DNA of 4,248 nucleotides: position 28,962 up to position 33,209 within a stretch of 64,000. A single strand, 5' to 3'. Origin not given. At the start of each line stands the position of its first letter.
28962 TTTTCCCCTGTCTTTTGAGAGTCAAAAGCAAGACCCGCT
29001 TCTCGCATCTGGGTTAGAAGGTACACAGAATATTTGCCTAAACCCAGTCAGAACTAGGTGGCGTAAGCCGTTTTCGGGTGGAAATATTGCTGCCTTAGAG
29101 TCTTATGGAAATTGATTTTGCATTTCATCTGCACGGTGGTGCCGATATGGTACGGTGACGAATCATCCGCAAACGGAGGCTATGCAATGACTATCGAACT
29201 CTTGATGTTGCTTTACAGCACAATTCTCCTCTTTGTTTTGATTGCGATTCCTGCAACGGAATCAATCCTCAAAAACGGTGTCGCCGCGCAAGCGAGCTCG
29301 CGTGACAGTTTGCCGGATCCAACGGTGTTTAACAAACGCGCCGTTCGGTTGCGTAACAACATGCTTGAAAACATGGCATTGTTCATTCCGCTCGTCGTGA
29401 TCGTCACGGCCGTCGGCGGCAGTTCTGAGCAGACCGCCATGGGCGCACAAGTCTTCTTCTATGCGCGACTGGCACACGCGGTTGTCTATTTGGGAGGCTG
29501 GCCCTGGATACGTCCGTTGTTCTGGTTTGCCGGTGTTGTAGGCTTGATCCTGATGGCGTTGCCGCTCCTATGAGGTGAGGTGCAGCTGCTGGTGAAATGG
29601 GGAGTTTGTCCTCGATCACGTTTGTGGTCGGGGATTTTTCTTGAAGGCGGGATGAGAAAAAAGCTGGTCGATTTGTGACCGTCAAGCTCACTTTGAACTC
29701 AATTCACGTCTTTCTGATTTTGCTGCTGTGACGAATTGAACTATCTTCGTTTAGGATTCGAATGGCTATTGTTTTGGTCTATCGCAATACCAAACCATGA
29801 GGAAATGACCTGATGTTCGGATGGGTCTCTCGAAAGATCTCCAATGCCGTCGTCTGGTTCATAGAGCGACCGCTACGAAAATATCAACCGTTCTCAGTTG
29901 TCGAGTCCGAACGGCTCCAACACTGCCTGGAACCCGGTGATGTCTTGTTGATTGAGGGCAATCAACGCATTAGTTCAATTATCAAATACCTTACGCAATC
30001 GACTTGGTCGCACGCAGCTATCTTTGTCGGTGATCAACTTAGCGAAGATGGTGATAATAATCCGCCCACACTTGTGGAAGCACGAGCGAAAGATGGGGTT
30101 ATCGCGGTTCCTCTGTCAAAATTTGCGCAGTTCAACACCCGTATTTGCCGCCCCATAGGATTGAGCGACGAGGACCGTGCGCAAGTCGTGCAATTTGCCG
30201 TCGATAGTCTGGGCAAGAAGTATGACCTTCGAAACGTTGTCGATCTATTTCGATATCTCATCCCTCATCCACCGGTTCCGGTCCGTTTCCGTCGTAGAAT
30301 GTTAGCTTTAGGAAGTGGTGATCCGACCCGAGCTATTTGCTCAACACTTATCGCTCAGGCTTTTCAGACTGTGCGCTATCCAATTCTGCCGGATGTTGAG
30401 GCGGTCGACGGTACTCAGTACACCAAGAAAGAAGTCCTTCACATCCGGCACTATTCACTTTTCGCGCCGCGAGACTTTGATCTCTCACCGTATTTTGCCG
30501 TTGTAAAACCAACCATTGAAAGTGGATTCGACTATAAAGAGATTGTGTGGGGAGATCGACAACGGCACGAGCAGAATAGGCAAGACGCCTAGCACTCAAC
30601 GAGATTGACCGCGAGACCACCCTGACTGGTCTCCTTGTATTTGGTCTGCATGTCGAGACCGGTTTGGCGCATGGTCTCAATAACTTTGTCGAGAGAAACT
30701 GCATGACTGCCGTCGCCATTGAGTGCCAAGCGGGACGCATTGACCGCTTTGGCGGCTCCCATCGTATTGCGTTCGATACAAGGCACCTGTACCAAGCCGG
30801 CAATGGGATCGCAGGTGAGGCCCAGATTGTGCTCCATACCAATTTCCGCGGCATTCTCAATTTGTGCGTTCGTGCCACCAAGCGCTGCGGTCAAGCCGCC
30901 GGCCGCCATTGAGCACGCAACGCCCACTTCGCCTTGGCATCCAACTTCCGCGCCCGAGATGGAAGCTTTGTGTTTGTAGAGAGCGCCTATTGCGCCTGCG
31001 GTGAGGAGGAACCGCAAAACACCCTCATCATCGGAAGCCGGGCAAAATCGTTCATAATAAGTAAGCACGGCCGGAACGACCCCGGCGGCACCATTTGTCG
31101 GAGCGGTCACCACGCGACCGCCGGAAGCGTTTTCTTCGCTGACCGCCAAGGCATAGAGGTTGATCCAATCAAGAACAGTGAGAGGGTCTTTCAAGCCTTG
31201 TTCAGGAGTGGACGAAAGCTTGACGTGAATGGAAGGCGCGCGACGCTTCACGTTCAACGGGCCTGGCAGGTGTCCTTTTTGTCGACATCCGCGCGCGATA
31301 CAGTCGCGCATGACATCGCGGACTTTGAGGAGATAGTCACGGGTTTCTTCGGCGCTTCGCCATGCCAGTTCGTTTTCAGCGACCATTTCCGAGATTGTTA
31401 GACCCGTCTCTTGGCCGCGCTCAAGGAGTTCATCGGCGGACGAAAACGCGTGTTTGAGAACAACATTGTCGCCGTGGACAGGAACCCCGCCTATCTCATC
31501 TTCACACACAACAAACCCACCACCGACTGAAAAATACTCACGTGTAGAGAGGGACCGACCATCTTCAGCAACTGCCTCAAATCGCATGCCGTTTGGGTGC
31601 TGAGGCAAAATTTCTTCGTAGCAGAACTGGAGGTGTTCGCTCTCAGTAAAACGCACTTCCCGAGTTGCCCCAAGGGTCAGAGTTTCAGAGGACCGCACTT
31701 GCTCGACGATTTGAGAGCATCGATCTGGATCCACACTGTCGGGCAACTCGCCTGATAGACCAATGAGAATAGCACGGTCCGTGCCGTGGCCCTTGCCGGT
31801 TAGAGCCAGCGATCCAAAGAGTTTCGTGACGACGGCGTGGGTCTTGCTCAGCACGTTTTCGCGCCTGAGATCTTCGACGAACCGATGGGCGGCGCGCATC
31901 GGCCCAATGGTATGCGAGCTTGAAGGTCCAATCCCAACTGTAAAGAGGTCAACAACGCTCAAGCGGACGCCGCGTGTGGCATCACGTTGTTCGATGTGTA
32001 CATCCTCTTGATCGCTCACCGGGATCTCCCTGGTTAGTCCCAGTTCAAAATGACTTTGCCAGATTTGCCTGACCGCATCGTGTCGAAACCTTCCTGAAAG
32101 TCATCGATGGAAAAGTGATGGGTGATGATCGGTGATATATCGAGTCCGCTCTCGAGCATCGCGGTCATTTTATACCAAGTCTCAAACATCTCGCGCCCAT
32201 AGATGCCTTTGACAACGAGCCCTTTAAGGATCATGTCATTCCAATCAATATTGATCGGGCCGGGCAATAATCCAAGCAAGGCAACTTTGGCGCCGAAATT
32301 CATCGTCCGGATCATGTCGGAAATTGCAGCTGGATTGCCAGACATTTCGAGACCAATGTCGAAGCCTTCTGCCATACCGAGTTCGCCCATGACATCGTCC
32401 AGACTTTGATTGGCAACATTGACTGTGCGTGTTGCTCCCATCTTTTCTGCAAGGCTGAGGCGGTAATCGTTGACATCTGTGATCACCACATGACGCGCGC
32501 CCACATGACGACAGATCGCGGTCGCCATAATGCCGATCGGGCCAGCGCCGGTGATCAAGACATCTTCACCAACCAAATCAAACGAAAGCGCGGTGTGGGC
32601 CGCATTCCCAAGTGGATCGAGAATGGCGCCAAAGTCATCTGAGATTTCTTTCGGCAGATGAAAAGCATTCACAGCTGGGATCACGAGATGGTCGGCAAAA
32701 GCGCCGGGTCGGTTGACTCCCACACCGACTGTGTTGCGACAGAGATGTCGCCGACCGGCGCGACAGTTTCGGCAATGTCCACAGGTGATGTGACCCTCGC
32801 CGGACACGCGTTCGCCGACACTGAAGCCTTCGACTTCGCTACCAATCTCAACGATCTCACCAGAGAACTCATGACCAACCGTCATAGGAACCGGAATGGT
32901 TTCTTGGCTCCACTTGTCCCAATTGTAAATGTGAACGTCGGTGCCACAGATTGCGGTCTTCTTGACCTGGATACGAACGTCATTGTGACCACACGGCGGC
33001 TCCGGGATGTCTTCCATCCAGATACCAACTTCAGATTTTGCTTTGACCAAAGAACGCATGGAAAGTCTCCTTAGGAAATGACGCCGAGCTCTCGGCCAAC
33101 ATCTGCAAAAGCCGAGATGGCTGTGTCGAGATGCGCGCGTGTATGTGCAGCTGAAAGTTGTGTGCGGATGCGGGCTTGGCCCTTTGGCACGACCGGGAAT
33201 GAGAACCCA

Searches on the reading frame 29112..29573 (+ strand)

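Call 19: search_protein_families(library=pfam, proteins=[window:29112-29573:+], max_evalue=0.00001)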
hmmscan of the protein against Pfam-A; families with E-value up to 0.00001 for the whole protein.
window:29112-29573:+ (153 aa): 1 family
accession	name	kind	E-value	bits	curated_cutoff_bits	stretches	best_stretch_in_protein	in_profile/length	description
PF01124.23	MAPEG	-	2.8e-18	66.7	23.4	1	33-150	5-125/129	MAPEG family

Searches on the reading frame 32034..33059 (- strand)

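Call 19: search_protein_families(library=pfam, proteins=[window:32034-33059:-], max_evalue=0.00001)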
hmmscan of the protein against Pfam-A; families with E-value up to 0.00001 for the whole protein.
window:32034-33059:- (341 aa): 3 families
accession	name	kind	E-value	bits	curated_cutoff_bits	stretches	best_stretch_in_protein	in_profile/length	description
PF08240.17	ADH_N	-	4.1e-28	98.1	23.5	1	25-137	2-104/104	Alcohol dehydrogenase GroES-like domain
PF00107.32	ADH_zinc_N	-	7.7e-26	91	31.8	1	174-303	1-128/129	Zinc-binding dehydrogenase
PF16912.11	Glu_dehyd_C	-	4.4e-10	39.8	34.9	1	154-328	21-201/211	Glucose dehydrogenase C-terminus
